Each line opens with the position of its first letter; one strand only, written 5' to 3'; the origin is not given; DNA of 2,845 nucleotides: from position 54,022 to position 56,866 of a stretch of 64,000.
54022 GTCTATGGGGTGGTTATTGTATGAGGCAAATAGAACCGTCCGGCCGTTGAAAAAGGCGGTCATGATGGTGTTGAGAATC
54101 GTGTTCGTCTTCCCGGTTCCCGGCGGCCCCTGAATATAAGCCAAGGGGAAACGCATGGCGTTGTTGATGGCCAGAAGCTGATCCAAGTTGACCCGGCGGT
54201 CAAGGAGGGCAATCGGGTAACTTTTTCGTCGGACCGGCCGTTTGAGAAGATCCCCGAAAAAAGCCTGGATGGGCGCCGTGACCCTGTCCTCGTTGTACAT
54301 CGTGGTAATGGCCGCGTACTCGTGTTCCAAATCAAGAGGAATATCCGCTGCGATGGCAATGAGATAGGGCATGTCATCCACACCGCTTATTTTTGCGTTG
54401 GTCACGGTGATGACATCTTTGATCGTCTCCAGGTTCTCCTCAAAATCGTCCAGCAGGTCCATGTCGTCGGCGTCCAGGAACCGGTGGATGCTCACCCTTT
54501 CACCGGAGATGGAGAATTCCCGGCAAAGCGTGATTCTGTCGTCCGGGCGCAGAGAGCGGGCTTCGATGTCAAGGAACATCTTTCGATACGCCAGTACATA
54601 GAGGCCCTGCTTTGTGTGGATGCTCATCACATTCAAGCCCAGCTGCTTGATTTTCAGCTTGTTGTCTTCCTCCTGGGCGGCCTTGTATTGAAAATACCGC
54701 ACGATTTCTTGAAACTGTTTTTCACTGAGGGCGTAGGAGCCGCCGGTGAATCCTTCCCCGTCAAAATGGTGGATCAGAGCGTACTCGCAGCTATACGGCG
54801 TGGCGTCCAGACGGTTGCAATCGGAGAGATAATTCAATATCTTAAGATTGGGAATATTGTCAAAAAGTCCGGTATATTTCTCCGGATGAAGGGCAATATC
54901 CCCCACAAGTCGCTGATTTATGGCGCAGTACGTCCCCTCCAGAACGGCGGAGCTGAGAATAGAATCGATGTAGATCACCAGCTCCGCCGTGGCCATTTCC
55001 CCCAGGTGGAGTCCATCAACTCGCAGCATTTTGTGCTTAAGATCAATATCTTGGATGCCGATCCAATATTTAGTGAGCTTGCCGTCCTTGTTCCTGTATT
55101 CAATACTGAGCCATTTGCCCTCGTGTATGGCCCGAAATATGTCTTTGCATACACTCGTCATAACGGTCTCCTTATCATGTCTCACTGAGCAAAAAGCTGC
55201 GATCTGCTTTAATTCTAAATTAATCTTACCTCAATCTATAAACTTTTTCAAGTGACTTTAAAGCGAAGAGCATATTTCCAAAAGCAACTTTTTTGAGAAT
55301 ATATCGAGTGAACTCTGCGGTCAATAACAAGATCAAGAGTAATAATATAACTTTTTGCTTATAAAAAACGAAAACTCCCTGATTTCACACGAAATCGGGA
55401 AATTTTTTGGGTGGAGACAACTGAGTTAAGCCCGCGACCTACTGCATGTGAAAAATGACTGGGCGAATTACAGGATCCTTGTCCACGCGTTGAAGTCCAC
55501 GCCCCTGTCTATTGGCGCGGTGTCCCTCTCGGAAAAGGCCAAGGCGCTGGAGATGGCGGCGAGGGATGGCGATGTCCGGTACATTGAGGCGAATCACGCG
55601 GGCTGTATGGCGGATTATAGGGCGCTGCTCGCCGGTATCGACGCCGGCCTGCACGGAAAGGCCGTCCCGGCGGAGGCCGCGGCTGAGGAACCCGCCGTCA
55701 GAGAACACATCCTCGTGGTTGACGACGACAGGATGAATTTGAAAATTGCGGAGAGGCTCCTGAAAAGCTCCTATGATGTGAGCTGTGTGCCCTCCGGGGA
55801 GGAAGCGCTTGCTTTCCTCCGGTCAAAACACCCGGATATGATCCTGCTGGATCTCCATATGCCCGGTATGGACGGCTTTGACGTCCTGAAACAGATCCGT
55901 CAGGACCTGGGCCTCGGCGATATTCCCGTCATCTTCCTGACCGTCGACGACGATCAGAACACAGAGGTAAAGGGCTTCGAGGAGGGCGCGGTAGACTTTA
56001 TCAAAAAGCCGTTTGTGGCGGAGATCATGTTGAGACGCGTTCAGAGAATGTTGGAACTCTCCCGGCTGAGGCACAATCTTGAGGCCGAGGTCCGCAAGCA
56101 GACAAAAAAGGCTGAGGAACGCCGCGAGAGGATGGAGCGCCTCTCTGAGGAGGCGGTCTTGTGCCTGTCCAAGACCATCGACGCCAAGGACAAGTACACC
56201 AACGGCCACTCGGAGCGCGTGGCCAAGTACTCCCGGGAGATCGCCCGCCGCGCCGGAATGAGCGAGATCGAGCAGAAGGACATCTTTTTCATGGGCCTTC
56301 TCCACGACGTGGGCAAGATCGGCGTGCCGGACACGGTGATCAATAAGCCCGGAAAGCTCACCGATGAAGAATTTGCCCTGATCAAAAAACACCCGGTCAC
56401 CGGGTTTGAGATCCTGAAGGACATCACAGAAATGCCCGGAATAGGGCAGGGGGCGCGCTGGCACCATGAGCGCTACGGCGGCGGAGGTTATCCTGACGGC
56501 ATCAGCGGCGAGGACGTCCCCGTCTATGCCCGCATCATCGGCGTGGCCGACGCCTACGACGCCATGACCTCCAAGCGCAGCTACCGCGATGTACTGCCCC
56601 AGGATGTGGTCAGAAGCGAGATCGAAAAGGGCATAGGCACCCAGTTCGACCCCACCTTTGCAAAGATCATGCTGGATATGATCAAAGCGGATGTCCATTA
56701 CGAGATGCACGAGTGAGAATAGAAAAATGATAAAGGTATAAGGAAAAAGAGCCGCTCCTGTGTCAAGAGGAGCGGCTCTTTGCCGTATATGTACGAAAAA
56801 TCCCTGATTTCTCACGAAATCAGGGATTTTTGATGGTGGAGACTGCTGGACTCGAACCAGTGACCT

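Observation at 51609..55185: Stand-alone WYL-like / SF1 helicase / DUF2726-nuclease gene (with a trailing small membrane protein) in an AT-richer patch: candidate single-gene defence module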

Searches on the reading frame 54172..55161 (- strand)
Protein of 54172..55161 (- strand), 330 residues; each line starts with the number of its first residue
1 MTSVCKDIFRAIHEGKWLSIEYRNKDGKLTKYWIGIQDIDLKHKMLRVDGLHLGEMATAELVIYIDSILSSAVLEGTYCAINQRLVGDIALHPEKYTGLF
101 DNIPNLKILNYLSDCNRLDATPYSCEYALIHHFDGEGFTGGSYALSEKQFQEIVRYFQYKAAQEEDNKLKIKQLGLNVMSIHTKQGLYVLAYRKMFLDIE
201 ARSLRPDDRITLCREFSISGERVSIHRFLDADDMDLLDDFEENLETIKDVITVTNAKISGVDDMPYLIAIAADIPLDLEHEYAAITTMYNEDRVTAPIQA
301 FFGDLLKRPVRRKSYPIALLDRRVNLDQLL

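Call 13: search_solved_structures(query=A2, max_evalue=10, show_alignments=2)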
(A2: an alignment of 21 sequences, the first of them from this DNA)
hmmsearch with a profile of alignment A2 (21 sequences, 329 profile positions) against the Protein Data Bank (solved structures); distinct sequences matched with E-value up to 10: 8.
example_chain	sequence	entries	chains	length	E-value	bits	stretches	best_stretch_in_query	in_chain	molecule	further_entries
8cdu_C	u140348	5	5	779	0.64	12.5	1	50-162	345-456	Ribonuclease R | RNase R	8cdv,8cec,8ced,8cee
5lgk_E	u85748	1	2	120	0.99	11.9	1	22-54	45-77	Low affinity immunoglobulin epsilon Fc receptor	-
4gjx_A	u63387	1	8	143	1.4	11.4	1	22-54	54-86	Low affinity immunoglobulin epsilon Fc receptor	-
4gj0_A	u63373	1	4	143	1.4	11.4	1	22-54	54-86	Low affinity immunoglobulin epsilon Fc receptor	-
4gk1_A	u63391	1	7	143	1.4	11.4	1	22-54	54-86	Low affinity immunoglobulin epsilon Fc receptor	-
1t8c_A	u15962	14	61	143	1.4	11.4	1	22-54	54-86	Low affinity immunoglobulin epsilon Fc receptor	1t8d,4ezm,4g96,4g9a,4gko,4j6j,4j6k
4gi0_A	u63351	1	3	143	1.4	11.4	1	22-54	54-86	Low affinity immunoglobulin epsilon Fc receptor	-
2h2r_A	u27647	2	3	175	2.3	10.6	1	22-54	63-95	Low affinity immunoglobulin epsilon Fc receptor (Lymphocyte IgE receptor) (Fc-epsilon-RII)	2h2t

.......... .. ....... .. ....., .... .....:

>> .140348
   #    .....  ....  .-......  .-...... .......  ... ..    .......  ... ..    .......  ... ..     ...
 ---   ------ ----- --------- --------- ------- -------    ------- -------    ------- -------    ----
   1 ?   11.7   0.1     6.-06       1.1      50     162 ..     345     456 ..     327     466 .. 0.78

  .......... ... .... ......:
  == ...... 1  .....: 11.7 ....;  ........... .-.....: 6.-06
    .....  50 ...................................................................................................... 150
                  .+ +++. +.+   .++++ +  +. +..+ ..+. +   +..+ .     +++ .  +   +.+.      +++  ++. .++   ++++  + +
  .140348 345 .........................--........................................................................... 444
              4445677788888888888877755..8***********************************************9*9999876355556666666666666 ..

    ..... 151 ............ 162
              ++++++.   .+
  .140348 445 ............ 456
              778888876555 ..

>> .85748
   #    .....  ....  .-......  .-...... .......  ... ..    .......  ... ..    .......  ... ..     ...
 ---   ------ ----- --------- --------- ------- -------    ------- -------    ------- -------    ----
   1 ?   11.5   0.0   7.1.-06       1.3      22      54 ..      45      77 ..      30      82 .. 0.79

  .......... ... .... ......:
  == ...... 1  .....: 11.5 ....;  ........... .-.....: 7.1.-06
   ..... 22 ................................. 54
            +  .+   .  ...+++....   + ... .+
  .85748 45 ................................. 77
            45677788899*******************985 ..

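Call 23: predict_structure(alignment_id=A2)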
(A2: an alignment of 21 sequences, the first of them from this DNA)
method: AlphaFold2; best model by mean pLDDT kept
length: 330 residues; sequences in the alignment: 21
mean_pLDDT: 68.1   pTM: 0.65
mean pLDDT of the five models: 68.1, 67.5, 66.5, 60.6, 52.4
residues with pLDDT >= 90: 17; 70-90: 176; 50-70: 62; < 50: 75
segments of 3 or more residues with pLDDT < 50: 112-135, 161-169, 272-279, 303-330
pLDDT, mean of each block of 10 residues (from residue 1): 76 83 86 89 89 83 90 81 73 72 53 41 36 52 77 67 47 75 76 84 83 68 75 81 87 78 73 45 56 57 43 33 42
secondary structure, 60 per line:
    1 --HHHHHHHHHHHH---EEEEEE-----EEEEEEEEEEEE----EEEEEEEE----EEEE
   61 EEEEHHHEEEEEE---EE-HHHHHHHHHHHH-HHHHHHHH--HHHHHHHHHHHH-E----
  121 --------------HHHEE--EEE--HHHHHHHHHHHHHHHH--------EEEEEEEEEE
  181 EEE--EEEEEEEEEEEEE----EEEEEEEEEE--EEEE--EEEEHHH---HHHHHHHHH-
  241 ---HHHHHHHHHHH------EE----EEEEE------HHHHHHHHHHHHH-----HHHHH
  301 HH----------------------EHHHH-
elements in order: H3-14 E18-23 E29-40 E45-52 E57-64 E68-73 H80-91 H93-100 H103-114 E142-144 H147-162 E171-183 E186-198 E203-212 E215-218 E221-224 H231-239 H244-254 E267-271 H278-290 H296-302 H326-329

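Call 26: fold_search(model_id=the predicted structure, library=pdb)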
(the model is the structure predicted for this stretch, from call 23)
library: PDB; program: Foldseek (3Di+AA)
matches with E <= 10: 1004; with E <= 0.001: 0
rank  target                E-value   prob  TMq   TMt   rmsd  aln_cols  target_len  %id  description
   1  7qfz_C                1.6e-03  1.00  0.18  0.21  14.4       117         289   14  BrxR, a WYL-domain containing transcriptional regulator (released 2022-05-18)
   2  6sj9_B                1.8e-03  1.00  0.18  0.10   3.2        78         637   17  Proteasome accessory factor B/C (PafBC) of Arthrobacter aurescens (released 2019-10-16)
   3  6sj9_A                2.4e-03  1.00  0.18  0.10   3.2        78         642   17  Proteasome accessory factor B/C (PafBC) of Arthrobacter aurescens (released 2019-10-16)
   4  7qfz_G                2.7e-03  1.00  0.18  0.21  14.3       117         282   14  BrxR, a WYL-domain containing transcriptional regulator (released 2022-05-18)
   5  7qfz_B                2.8e-03  1.00  0.19  0.21   3.2        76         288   21  BrxR, a WYL-domain containing transcriptional regulator (released 2022-05-18)
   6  7qfz_H                3.4e-03  1.00  0.18  0.22   3.3        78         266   20  BrxR, a WYL-domain containing transcriptional regulator (released 2022-05-18)
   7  7qfz_A                3.8e-03  1.00  0.18  0.21  14.5       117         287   14  BrxR, a WYL-domain containing transcriptional regulator (released 2022-05-18)
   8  7qfz_D                4.0e-03  1.00  0.20  0.22   3.4        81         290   20  BrxR, a WYL-domain containing transcriptional regulator (released 2022-05-18)
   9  9fnd_X                6.4e-03  1.00  0.20  0.20   6.4        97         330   15  Transcriptional activator PafBC bound to mycobacterial RNA polymerase (released 2025-02-12)
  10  7qfz_E                6.8e-03  1.00  0.20  0.23   3.4        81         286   20  BrxR, a WYL-domain containing transcriptional regulator (released 2022-05-18)
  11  9fnd_Y                6.8e-03  1.00  0.19  0.19   3.4        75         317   15  Transcriptional activator PafBC bound to mycobacterial RNA polymerase (released 2025-02-12)
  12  7t8k_B                7.2e-03  1.00  0.18  0.21   3.3        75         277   12  BrxR from Acinetobacter BREX type I phage restriction system bound to DNA (released 2022-05-18)
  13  1y96_D                1.2e-02  0.98  0.15  0.45   4.5        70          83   18  crystal structure of the Gemin6/Gemin7 heterodimer from the human SMN complex (released 2005-06-21)
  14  7t8k_A                1.4e-02  1.00  0.18  0.21   3.3        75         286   12  BrxR from Acinetobacter BREX type I phage restriction system bound to DNA (released 2022-05-18)
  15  7t8l_B                2.5e-02  1.00  0.20  0.24   3.7        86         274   12  BrxR from Acinetobacter BREX type I phage restriction system (released 2022-05-18)
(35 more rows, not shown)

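Call 36: search_protein_representatives(alignment_id=A2)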
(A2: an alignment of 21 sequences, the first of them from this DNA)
Query: 21 sequences, 329 profile positions. Proteins with E-value up to 0.001 (for the whole library): 566; up to 1e-10: 411; up to 1e-30: 191. The best 150 are listed.
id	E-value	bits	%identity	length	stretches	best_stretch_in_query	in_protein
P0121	4.2e-147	506.1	-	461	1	1-329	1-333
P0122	7.8e-144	495.4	-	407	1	1-329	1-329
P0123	4.4e-143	492.9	-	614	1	1-329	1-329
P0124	1.5e-132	458.3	-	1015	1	1-328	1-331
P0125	1.2e-126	438.9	-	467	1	1-329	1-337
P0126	4.8e-119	413.9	-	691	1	1-329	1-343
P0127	2.4e-118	411.7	-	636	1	1-329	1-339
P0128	2.0e-114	398.7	-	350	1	1-329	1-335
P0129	1.0e-113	396.4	-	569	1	1-329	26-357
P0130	6.9e-113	393.7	-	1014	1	3-329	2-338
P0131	1.9e-109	382.4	-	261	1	1-255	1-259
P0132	4.2e-103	361.5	-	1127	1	1-328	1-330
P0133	3.2e-98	345.5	-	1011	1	1-329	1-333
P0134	7.2e-97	341.0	-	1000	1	1-328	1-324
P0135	2.4e-96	339.3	-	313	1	1-310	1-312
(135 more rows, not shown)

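Call 73: search_protein_families(library=pfam, alignment_id=A2, max_evalue=1)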
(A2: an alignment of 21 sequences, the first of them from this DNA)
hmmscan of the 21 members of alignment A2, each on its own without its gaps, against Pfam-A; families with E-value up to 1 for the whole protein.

A. member 1, seq(330 aa): 1 family
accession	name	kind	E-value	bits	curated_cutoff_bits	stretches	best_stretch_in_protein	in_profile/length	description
PF17601.7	DUF5497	-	0.12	13.1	27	1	143-194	34-82/89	Family of unknown function (DUF5497)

B. families by the number of members that match (of 21 scanned): 15 families
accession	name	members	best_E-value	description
PF00101.25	RuBisCO_small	5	0.12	Ribulose bisphosphate carboxylase, small chain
PF13280.12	WYL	4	0.021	WYL domain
PF10111.15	Glyco_tranf_2_2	1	0.0088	Glycosyltransferase like family 2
PF19272.4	ASMase_C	1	0.029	Acid sphingomyelin phosphodiesterase C-terminal region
PF09309.15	FCP1_C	1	0.031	FCP1, C-terminal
PF01818.22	Translat_reg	1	0.032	Bacteriophage translational regulator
PF01467.32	CTP_transf_like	1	0.037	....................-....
PF01099.22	Uteroglobin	1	0.071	Uteroglobin family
PF06847.16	Arc_PepC_II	1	0.1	Archaeal Peptidase A24 C-terminus Type II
PF17601.7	DUF5497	1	0.12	Family of unknown function (DUF5497)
PF22800.1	CFAP410_C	1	0.14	CFAP410 C-terminal domain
PF23535.1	Microp_apicomplexa_21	1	0.15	Apicomplexa microprotein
PF03555.19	Flu_C_NS2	1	0.17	Influenza C non-structural protein (NS2)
PF22587.1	DNApolII_insertion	1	0.19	DNA polymerase II, insertion domain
PF11458.13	Mistic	1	0.35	Membrane-integrating protein Mistic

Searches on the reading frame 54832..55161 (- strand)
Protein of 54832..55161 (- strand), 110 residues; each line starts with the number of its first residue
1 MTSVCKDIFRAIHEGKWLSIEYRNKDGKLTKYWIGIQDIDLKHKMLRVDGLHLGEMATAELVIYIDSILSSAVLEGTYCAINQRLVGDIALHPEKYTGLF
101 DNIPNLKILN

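Call 72: search_protein_families(library=pfam, proteins=[window:54832-55161:-], max_evalue=1)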
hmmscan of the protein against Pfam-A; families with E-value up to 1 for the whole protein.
window:54832-55161:- (110 aa): 1 family
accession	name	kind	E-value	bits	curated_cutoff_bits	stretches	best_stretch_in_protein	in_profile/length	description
PF13280.12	WYL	-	0.098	13.1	21.8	1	5-29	3-27/70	WYL domain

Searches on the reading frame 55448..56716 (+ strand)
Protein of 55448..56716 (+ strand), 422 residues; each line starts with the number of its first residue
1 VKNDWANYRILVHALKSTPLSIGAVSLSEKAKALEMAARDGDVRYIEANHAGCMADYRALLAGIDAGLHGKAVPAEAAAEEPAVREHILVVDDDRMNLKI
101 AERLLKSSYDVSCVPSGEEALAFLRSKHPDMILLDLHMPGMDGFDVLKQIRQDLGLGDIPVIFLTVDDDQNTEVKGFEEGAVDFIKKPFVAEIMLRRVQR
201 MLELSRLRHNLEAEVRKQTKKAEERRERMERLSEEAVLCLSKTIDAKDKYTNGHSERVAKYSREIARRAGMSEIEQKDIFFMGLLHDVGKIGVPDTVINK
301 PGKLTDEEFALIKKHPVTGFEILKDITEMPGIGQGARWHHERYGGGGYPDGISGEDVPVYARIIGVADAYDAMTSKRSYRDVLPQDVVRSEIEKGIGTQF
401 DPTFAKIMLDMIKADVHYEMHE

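Call 4: search_protein_families(library=pfam, proteins=[window:55448-56716:+], max_evalue=0.01)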
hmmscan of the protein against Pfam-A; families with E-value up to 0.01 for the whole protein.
window:55448-56716:+ (422 aa): 4 families
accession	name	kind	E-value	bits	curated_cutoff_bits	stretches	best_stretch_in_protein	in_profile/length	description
PF13487.12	HD_5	-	7.4e-33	114.1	27.2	1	240-403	3-169/170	HD domain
PF00072.30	Response_reg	-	1.8e-27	96.1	30.2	1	88-198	1-110/111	Response regulator receiver domain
PF01966.28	HD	-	3.4e-19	69.7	22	1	253-373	3-116/116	HD domain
PF08668.18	HDOD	-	8e-06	25.9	22.9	1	253-300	97-142/196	HDOD domain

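Call 60: find_homologous_proteins(query=window:55448-56716:+, max_evalue=1e-50)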
Query window:55448-56716:+ (422 aa): 7692 proteins with E <= 1e-50 among 8000 candidates; the best 120 are listed.
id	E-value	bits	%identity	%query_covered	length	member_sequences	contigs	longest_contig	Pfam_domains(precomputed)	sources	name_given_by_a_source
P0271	3.1e-263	891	98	97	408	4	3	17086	PF08668.19,PF13487.13,PF01966.29,PF00072.31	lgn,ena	-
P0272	8.7e-227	771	81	99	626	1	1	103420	PF08668.19,PF20274.5,PF13487.13,PF01966.29,PF00072.31,PF01627.29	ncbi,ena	-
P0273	1.6e-200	684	68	99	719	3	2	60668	PF20274.5,PF13487.13,PF01966.29,PF02518.32,PF23198.2,PF00072.31,PF01627.29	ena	-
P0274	2.0e-197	674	72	100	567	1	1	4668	PF13487.13,PF01966.29,PF00072.31,PF01627.29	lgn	-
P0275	7.1e-176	603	61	100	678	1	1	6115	PF08668.19,PF20274.5,PF13487.13,PF01966.29,PF23198.2,PF00072.31,PF01627.29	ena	-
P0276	5.7e-171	587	89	70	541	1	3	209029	PF08668.19,PF02743.25,PF13487.13,PF01966.29,PF00072.31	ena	-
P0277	1.4e-169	583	62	100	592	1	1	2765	PF08668.19,PF13487.13,PF01966.29,PF00072.31,PF01627.29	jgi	jgi:putative two-component system response regulator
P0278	3.2e-169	581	62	100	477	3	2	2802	PF08668.19,PF13487.13,PF01966.29,PF00072.31,PF01627.29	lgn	-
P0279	1.2e-168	579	79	77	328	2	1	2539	PF08668.19,PF13487.13,PF01966.29,PF00072.31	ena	-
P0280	1.7e-168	579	60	100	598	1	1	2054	PF08668.19,PF20274.5,PF13487.13,PF01966.29,PF00072.31,PF01627.29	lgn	-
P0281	1.8e-168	579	61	99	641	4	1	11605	PF08668.19,PF13487.13,PF01966.29,PF00072.31,PF01627.29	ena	-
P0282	3.2e-167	575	62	100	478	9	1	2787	PF08668.19,PF13487.13,PF01966.29,PF00072.31,PF01627.29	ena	-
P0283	3.8e-167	575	62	100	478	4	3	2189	PF08668.19,PF13487.13,PF01966.29,PF00072.31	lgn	-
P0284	1.9e-166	572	61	100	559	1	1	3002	PF08668.19,PF13487.13,PF01966.29,PF00072.31,PF01627.29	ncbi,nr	ncbi:MAG: response regulator, partial [Thermoflexaceae bacterium]|nr:response regulator [Thermoflexa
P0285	2.6e-165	568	60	100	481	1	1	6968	PF08668.19,PF13487.13,PF01966.29,PF00072.31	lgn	-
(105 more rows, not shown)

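Call 61: find_encoding_contigs(protein=P0272, flank=10000, max_places=2)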
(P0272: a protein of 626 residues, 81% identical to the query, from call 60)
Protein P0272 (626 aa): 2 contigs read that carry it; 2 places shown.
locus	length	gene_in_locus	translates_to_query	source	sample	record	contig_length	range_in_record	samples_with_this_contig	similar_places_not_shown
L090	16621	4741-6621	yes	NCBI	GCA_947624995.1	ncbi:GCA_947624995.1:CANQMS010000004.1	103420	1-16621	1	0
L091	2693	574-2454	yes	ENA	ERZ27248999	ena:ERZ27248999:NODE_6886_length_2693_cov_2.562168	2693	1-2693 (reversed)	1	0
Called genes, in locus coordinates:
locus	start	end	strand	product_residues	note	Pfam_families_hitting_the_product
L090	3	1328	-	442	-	?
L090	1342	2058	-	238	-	PF00005:ABC_tran, PF02463:SMC_N (faint), PF13304:AAA_21 (faint)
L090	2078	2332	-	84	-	PF00403:HMA (weak)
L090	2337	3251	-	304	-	PF08840:BAAT_C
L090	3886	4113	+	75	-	-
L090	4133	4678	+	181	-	PF02743:dCache_1 (weak)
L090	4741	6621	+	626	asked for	PF00072:Response_reg, PF20274:cREC_REC (faint), PF01627:Hpt (weak), PF00072:Response_reg, PF08668:HDOD (weak), PF13487:HD_5, PF01966:HD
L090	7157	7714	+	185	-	PF04014:MazE_antitoxin, PF15714:SpoVT_C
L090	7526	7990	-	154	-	-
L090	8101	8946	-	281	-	PF07833:Cu_amine_oxidN1, PF07486:Hydrolase_2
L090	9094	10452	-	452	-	PF01235:Na_Ala_symp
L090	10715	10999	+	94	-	PF00166:Cpn10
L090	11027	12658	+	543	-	PF00118:Cpn60_TCP1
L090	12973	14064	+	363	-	PF13385:Laminin_G_3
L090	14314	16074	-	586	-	PF00664:ABC_membrane, PF00005:ABC_tran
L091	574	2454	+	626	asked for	PF00072:Response_reg, PF20274:cREC_REC (faint), PF01627:Hpt (weak), PF00072:Response_reg, PF08668:HDOD (weak), PF13487:HD_5, PF01966:HD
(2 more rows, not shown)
